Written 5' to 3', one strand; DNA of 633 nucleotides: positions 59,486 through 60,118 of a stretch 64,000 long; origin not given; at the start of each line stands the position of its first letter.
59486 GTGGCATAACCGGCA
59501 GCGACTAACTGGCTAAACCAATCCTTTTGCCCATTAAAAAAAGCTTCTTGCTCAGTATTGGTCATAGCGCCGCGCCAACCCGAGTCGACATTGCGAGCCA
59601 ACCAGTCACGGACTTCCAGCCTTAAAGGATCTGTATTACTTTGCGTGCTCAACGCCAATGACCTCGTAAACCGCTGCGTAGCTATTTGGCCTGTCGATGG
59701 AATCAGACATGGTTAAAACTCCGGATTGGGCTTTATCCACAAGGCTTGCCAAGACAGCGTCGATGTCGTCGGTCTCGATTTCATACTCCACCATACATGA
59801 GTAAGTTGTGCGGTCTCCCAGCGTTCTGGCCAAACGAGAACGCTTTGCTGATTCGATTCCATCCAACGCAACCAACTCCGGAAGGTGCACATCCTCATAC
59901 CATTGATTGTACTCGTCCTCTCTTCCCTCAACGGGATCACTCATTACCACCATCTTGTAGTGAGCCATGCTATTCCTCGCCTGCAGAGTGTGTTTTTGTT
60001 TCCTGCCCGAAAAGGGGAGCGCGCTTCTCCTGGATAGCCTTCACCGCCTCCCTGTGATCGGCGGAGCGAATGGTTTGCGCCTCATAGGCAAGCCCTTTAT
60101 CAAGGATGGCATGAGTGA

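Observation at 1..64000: Window-scale: sulfate-ester toolkit (3 sulfotransferases, 2 formylglycine sulfatases, 1 MBL alkylsulfatase-like) embedded in a steroid/lipid-type catabolic island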

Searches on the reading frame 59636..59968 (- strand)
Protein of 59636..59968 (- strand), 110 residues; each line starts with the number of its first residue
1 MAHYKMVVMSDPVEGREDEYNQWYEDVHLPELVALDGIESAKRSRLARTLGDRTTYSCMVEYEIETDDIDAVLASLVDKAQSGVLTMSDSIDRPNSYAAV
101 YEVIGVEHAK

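Call 9: search_protein_families(library=pfam, proteins=[window:59636-59968:-])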
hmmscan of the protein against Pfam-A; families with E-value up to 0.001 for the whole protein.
window:59636-59968:- (110 aa): 1 family
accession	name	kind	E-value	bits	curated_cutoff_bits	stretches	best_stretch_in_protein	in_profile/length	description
PF14114.12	DUF4286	-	0.00049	20.7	25.8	1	16-63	14-62/100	Domain of unknown function (DUF4286)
